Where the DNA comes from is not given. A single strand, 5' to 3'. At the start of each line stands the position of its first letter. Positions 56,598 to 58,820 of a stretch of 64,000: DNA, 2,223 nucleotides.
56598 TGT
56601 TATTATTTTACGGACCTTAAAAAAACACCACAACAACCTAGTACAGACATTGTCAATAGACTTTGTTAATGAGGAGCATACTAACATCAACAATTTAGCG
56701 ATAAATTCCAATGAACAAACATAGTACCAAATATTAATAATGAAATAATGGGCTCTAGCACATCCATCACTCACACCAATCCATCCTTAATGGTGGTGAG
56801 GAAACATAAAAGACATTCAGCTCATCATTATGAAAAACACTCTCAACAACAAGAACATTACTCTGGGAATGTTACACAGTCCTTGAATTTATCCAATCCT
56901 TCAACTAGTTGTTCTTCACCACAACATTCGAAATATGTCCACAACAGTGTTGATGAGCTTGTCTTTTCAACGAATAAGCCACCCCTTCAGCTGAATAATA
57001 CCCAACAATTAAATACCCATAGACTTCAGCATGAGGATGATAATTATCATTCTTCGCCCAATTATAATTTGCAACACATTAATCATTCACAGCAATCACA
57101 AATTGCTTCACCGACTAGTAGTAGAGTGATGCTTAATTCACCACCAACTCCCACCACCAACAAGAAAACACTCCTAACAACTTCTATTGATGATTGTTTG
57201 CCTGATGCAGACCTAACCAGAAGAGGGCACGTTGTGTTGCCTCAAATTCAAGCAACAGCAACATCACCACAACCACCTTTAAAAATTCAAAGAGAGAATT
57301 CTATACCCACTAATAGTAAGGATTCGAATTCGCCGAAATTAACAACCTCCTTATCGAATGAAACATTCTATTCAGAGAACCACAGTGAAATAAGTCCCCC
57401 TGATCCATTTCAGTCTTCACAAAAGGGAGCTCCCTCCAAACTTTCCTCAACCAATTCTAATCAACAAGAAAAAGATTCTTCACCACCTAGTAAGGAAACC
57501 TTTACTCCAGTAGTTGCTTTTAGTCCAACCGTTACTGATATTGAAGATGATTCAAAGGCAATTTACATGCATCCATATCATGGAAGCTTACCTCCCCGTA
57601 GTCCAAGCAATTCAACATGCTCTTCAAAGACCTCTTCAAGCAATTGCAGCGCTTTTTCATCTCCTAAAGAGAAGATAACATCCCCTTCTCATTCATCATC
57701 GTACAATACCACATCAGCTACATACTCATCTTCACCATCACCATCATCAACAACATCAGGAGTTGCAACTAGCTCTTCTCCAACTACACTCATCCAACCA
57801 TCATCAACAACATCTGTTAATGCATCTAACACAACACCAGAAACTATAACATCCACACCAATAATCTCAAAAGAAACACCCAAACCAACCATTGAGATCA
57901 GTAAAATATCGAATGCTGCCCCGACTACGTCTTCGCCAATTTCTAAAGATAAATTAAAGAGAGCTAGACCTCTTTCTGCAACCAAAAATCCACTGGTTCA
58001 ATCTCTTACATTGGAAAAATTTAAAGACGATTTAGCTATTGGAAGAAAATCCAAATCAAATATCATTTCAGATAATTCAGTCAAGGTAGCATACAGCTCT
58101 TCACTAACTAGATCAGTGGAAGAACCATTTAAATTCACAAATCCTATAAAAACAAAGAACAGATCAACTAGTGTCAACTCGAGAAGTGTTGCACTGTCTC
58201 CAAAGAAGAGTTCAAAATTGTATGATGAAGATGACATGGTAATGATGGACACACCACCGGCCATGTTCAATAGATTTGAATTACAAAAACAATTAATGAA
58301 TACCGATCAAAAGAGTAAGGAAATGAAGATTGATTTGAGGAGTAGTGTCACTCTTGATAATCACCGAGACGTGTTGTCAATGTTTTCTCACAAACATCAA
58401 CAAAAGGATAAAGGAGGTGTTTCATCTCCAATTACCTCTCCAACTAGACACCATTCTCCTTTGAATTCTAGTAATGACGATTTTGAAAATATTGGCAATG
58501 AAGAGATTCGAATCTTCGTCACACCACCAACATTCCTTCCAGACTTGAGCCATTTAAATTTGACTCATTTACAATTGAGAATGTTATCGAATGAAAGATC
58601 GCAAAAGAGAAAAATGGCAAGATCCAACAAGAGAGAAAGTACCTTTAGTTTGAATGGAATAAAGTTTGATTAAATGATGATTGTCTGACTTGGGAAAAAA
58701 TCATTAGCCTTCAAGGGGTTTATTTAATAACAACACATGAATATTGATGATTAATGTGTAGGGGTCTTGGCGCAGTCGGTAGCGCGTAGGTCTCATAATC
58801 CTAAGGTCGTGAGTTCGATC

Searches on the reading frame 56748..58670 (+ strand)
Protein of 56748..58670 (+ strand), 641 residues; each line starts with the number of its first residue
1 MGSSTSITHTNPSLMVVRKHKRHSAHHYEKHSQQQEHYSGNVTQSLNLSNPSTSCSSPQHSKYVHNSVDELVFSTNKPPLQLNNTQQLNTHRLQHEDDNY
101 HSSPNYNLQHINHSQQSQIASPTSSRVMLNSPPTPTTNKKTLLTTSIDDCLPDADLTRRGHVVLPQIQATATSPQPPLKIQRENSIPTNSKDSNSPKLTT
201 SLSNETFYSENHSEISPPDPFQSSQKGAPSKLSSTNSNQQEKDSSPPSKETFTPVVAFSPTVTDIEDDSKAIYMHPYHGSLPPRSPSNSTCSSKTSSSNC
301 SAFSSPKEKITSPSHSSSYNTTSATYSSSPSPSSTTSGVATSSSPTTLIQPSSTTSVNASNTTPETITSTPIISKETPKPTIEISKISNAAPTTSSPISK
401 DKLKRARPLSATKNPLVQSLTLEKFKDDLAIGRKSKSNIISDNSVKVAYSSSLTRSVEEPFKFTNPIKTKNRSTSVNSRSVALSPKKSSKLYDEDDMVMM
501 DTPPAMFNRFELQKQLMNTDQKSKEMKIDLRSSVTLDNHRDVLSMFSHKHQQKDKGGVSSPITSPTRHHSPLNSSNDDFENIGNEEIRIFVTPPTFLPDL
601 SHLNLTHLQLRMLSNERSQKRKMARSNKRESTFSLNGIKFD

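Call 19: find_encoding_contigs(protein=window:56748-58670:+, flank=2000, max_places=3)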
Protein window:56748-58670:+ (641 aa): no gene with exactly this product is on record in the collection.
